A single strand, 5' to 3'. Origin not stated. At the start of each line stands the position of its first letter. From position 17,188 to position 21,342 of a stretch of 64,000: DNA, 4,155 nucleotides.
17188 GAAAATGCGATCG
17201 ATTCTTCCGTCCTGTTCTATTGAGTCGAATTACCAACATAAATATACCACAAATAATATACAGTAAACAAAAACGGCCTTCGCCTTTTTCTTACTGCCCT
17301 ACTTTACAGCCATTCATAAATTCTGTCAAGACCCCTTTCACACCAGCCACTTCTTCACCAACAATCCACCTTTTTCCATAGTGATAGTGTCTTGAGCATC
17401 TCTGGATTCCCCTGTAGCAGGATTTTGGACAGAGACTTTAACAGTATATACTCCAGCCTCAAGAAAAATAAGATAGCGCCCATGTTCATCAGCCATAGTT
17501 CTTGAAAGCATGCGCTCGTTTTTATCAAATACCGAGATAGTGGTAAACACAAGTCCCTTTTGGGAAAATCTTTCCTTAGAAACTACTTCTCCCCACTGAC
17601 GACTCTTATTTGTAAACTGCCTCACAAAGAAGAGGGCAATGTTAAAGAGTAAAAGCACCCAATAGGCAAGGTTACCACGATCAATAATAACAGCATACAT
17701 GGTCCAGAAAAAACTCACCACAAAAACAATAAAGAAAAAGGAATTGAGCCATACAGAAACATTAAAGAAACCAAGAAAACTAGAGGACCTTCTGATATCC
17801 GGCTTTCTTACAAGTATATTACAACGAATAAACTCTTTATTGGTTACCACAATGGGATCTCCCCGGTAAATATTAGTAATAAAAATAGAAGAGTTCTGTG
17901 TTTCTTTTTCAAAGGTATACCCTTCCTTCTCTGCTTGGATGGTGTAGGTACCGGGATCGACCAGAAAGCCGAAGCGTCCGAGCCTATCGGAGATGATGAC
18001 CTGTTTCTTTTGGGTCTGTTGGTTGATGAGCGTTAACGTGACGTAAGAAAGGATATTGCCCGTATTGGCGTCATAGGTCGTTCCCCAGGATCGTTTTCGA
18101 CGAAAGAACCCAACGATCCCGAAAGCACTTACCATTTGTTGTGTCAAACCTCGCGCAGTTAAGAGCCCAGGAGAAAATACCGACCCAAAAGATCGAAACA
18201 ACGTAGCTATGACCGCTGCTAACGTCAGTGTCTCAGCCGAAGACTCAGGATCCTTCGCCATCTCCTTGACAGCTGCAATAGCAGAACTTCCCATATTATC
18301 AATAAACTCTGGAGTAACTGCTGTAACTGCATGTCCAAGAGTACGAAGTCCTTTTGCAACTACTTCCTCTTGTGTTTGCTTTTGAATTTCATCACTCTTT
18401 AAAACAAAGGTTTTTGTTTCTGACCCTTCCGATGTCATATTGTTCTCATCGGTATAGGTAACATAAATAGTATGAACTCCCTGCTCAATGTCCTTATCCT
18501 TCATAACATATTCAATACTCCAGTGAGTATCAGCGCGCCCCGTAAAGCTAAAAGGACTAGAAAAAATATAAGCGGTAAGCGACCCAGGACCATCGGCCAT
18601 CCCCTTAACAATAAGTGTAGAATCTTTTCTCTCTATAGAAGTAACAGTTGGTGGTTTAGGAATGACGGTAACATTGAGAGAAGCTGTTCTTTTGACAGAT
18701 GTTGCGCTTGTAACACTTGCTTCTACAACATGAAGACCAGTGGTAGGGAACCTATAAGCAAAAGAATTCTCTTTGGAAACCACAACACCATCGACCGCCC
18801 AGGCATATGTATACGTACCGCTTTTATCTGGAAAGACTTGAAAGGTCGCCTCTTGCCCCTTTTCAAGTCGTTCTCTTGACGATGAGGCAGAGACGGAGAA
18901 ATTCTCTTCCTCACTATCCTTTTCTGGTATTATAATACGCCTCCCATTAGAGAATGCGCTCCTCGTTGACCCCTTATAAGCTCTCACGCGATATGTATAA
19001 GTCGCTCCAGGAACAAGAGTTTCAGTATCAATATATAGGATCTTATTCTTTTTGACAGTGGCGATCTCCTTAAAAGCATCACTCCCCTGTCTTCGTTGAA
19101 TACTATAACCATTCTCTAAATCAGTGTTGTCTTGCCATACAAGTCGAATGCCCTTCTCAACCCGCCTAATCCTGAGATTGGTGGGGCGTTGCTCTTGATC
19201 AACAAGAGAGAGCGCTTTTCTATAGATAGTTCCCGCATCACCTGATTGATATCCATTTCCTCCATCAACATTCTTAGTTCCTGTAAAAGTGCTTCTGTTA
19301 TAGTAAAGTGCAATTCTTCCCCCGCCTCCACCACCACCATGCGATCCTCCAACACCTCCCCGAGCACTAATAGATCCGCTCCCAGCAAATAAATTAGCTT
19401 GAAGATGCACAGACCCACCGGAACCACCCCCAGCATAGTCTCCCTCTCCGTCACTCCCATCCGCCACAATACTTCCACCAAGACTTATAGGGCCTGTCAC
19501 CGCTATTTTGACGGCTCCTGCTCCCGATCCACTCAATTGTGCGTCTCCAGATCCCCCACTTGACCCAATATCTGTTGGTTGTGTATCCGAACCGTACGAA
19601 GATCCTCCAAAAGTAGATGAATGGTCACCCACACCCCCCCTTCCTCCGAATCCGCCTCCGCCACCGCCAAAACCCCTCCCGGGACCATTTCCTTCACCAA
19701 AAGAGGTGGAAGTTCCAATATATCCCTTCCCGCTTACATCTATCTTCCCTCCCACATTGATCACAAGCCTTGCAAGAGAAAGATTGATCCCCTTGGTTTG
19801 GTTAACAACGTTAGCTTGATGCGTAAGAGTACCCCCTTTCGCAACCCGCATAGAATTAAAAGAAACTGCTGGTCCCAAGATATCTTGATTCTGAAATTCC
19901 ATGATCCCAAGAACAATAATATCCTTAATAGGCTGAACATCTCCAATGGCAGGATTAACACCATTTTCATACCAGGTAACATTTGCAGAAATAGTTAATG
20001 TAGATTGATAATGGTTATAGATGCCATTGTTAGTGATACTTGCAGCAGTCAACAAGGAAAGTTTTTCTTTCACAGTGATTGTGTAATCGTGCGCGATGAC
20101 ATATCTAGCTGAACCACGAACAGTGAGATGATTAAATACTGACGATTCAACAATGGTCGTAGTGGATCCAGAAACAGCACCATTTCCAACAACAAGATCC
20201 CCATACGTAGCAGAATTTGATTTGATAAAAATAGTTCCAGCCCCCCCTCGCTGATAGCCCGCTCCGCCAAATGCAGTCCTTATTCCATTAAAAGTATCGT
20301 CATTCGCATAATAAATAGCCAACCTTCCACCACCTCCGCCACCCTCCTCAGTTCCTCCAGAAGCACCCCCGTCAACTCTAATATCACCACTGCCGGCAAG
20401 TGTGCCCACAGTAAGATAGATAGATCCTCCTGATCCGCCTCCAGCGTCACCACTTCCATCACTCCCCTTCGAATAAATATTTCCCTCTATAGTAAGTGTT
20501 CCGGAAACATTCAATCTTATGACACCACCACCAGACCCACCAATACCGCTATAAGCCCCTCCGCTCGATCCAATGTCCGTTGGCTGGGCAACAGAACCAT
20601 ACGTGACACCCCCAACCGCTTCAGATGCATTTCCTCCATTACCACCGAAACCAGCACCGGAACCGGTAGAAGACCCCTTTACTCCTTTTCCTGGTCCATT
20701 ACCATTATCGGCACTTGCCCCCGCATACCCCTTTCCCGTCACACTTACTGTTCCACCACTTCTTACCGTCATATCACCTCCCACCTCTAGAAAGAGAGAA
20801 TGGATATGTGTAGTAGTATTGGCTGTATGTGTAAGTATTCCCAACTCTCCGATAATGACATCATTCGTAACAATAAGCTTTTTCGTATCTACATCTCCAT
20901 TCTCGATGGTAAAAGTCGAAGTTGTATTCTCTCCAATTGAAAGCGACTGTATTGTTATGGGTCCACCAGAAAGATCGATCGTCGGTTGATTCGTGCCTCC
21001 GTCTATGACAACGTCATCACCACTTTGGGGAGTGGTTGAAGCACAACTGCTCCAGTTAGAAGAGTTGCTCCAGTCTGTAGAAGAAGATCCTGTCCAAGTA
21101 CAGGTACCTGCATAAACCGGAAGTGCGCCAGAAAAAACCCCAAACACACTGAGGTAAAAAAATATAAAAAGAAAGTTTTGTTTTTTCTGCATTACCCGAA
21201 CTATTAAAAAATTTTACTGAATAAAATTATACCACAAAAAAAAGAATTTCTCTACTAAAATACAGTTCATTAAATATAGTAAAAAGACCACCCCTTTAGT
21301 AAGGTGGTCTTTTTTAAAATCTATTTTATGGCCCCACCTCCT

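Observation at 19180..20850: Internal tandem duplication of a ~200-aa glycine-rich beta-solenoid-like module in a 1284-aa surface protein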

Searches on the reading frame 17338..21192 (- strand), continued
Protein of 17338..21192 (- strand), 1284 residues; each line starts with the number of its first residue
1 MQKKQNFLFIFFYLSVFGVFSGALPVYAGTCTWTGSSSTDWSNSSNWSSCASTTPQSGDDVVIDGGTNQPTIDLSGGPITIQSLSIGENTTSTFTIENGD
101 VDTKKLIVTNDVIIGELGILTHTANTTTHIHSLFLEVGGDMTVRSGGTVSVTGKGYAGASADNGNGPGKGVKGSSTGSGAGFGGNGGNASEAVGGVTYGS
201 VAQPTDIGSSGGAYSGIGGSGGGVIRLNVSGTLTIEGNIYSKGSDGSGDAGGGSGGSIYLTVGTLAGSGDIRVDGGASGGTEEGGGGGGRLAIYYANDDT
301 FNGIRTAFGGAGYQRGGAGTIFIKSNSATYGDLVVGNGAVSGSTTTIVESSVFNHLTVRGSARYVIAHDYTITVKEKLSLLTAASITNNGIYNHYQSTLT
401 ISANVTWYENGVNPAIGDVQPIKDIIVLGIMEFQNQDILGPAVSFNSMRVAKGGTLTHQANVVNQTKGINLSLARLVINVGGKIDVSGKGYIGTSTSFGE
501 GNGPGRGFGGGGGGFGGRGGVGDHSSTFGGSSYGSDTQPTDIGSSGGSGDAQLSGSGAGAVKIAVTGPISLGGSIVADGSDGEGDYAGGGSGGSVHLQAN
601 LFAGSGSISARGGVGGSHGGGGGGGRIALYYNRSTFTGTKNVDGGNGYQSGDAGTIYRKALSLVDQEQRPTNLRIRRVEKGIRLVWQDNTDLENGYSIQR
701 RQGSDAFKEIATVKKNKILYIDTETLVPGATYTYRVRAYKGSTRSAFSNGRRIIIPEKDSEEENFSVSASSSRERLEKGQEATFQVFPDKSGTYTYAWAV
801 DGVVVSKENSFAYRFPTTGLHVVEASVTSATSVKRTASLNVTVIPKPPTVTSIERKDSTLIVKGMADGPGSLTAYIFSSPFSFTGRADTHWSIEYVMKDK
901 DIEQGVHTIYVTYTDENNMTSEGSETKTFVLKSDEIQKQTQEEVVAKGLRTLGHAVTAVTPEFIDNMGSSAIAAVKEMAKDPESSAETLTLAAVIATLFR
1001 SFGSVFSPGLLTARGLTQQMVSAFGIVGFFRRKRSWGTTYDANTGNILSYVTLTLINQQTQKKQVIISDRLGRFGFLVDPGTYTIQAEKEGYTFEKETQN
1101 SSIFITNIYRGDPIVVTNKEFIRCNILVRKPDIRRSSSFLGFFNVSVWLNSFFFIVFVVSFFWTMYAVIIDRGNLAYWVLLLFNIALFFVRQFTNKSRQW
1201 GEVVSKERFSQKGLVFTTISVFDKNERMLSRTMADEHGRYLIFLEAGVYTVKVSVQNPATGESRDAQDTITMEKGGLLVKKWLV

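Call 54: search_protein_families(library=ncbifam, proteins=[P0014, P0119, P0005, P0100, P0043], max_evalue=0.1)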
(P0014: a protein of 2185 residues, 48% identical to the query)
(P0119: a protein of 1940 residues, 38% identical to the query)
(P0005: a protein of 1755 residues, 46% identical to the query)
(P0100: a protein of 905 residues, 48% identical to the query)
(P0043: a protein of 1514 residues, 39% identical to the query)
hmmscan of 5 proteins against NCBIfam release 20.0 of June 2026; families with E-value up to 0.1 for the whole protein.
P0014 (2185 aa): 0 families

P0119 (1940 aa): 0 families

P0005 (1755 aa): 1 family
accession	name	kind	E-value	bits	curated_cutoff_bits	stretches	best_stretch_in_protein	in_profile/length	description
NF047640.1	gliding_AgmC_N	equivalog_domain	3.6e-05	22.9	275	3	1421-1584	233-409/412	adventurous gliding motility protein AgmC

P0100 (905 aa): 1 family
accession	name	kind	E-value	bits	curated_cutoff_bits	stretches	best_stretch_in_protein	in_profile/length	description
NF047640.1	gliding_AgmC_N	equivalog_domain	1.8e-05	23.9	275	1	336-493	232-405/412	adventurous gliding motility protein AgmC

P0043 (1514 aa): 1 family
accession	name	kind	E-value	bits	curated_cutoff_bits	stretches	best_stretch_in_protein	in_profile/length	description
TIGR02869.1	spore_SleB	equivalog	0.00044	20.2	236.5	1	1441-1511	6-68/201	spore cortex-lytic enzyme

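Call 65: find_encoding_contigs(protein=P0100, flank=6000, max_places=4)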
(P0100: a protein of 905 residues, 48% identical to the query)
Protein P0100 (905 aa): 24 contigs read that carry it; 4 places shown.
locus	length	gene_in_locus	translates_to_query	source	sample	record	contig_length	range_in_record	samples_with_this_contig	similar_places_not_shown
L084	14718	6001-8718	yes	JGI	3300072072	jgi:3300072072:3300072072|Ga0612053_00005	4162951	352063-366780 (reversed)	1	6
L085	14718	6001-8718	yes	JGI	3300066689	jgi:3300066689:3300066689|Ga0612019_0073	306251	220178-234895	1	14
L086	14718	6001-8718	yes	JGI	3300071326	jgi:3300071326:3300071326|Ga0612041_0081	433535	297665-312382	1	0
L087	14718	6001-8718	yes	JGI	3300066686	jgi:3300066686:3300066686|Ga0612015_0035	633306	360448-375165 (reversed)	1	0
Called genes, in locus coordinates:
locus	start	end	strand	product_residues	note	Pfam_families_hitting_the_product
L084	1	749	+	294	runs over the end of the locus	PF01135:PCMT, PF13489:Methyltransf_23, PF01209:Ubie_methyltran, PF06325:PrmA, PF13847:Methyltransf_31, PF08241:Methyltransf_11, PF08242:Methyltransf_12, PF13649:Methyltransf_25, +4 more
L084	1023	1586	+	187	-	-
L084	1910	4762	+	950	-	PF00675:Peptidase_M16, PF05193:Peptidase_M16_C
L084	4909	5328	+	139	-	-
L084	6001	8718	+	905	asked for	-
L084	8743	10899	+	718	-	-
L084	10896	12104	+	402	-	PF00872:Transposase_mut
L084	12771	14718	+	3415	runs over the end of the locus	PF13385:Laminin_G_3, PF00041:fn3, PF13385:Laminin_G_3, PF00041:fn3, PF13385:Laminin_G_3, PF00041:fn3, PF13385:Laminin_G_3, PF00041:fn3, +15 more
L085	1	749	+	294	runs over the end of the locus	PF01135:PCMT, PF13489:Methyltransf_23, PF01209:Ubie_methyltran, PF06325:PrmA, PF13847:Methyltransf_31, PF08241:Methyltransf_11, PF08242:Methyltransf_12, PF13649:Methyltransf_25, +4 more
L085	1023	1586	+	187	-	-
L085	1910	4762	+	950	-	PF00675:Peptidase_M16, PF05193:Peptidase_M16_C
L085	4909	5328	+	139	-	-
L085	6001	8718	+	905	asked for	-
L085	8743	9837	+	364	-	-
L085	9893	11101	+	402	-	PF00872:Transposase_mut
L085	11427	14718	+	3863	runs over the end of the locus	PF00041:fn3, PF13385:Laminin_G_3, PF00041:fn3, PF13385:Laminin_G_3, PF00041:fn3, PF13385:Laminin_G_3, PF00041:fn3, PF13385:Laminin_G_3, +16 more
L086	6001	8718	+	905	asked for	-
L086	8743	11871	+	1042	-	PF00041:fn3, PF28033:Fn3_ROS1 (faint), PF13385:Laminin_G_3, PF00041:fn3, PF25059:FN3_DSCAM-DSCAML_C (weak)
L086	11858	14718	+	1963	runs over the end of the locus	PF13385:Laminin_G_3, PF00041:fn3, PF13385:Laminin_G_3, PF00041:fn3, PF25059:FN3_DSCAM-DSCAML_C, PF00041:fn3, PF25059:FN3_DSCAM-DSCAML_C (weak), PF00041:fn3, +2 more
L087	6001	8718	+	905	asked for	-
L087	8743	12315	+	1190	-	PF00041:fn3, PF25059:FN3_DSCAM-DSCAML_C (weak), PF13385:Laminin_G_3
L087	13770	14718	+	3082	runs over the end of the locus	PF00041:fn3, PF13385:Laminin_G_3, PF00041:fn3, PF13385:Laminin_G_3, PF00041:fn3, PF13385:Laminin_G_3, PF00041:fn3, PF13385:Laminin_G_3, +14 more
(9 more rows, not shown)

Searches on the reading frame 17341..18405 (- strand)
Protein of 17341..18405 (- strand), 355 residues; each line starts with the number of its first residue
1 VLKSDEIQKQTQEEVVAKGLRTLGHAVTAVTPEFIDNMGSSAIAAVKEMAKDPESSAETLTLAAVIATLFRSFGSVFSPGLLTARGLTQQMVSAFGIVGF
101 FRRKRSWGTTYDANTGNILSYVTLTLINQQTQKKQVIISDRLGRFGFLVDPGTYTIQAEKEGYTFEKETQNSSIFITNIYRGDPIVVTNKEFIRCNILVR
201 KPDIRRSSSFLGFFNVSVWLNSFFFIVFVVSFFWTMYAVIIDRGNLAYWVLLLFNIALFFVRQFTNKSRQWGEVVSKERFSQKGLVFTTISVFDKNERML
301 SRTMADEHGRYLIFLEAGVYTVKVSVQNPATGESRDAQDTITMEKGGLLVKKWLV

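Call 60: predict_structure(alignment_id=A2)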
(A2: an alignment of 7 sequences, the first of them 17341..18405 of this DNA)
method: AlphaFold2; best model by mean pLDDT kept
length: 355 residues; sequences in the alignment: 7
mean_pLDDT: 58.5   pTM: 0.35
mean pLDDT of the five models: 58.5, 55.7, 55.0, 52.1, 51.8
residues with pLDDT >= 90: 0; 70-90: 116; 50-70: 111; < 50: 128
segments of 3 or more residues with pLDDT < 50: 1-35, 57-69, 71-104, 164-179, 203-219, 266-268, 346-348
pLDDT, mean of each block of 10 residues (from residue 1): 36 42 40 48 53 49 47 45 42 37 53 63 77 74 70 76 43 32 67 64 44 44 67 77 81 76 53 67 67 77 70 71 70 66 58 59
secondary structure, 60 per line:
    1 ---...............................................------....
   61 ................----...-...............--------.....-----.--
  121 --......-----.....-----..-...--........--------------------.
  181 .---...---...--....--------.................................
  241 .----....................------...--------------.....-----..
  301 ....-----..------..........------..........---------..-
elements in order: H4-50 H57-76 H85-99 E108-112 E123-128 E134-138 E147-149 E152-159 E185-187 E191-193 E196-199 H208-241 H246-265 E272-274 E289-293 E299-304 E318-327 E334-343
